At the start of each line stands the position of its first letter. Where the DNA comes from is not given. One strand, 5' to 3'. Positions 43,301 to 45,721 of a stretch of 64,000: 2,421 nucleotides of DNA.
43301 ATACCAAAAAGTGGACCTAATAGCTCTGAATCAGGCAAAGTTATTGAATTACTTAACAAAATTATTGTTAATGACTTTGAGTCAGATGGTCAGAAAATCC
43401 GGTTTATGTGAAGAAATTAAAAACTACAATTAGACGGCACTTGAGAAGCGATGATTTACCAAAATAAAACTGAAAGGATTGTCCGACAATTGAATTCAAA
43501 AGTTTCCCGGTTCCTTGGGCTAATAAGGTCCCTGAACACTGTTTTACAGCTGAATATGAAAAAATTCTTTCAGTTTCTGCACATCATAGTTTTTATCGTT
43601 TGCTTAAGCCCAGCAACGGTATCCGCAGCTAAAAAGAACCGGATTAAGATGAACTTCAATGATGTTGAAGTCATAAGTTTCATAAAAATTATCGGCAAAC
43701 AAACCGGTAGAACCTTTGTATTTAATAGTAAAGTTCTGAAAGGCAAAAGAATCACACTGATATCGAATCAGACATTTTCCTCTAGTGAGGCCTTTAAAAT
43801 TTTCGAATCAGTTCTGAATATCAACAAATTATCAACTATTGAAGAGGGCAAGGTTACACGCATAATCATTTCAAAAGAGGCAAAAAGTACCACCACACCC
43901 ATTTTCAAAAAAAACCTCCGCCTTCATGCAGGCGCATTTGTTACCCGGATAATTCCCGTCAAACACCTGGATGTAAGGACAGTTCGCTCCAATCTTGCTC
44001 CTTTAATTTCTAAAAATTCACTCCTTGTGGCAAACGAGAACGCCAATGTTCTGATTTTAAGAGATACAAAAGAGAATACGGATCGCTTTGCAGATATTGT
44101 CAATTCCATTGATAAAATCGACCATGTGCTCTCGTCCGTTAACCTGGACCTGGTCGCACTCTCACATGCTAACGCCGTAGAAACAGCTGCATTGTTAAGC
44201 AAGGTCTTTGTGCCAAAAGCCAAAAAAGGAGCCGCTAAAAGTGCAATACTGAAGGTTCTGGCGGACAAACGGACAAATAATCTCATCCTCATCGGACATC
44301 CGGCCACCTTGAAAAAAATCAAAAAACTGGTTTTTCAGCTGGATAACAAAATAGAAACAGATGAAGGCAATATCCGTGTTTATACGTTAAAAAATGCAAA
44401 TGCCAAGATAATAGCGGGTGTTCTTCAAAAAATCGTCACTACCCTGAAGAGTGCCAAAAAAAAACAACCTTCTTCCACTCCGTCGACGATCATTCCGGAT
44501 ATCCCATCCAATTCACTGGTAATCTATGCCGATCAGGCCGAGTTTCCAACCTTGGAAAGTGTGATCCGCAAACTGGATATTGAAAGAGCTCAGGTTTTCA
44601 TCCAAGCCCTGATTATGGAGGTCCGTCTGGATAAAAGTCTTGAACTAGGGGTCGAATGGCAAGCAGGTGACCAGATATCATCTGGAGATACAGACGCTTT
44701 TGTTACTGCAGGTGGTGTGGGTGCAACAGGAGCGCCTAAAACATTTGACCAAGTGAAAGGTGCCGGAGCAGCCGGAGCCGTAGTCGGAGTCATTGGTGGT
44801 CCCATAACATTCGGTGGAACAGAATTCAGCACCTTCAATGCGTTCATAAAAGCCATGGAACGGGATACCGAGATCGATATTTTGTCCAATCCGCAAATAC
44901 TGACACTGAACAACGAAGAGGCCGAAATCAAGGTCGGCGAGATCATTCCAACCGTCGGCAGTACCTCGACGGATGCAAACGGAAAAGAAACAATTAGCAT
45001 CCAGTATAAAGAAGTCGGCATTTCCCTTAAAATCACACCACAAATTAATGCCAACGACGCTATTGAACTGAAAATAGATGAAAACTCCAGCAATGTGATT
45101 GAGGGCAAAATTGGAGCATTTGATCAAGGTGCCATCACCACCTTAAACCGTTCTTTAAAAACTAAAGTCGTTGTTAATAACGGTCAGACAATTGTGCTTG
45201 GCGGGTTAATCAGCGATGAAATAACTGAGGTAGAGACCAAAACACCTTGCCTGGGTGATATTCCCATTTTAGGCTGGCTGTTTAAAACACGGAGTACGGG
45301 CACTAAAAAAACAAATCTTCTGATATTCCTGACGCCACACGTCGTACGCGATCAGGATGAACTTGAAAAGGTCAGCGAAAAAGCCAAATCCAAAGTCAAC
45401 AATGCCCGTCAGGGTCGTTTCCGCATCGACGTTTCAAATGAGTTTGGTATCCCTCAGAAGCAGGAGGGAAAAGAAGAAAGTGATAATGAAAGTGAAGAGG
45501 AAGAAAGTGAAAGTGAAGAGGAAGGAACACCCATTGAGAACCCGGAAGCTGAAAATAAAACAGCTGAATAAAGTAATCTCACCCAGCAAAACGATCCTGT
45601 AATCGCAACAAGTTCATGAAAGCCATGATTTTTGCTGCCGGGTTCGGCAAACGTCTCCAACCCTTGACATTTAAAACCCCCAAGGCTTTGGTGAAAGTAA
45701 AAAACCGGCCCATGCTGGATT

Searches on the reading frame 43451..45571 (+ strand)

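Call 28: search_protein_families(library=pfam, proteins=[window:43451-45571:+])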
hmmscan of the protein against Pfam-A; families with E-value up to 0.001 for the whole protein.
window:43451-45571:+ (706 aa): 3 families
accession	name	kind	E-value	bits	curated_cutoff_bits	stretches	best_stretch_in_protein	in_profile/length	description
PF00263.26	Secretin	-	1.6e-49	168.2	27.5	1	468-633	1-169/169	Bacterial type II and III secretion system protein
PF03958.22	Secretin_N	-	4.2e-28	97.8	28.2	3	309-381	2-69/69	Bacterial type II/III secretion system short domain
PF21305.2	type_II_gspD_N0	-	1.5e-15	57.2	27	1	67-138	1-71/71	GspD-like, N0 domain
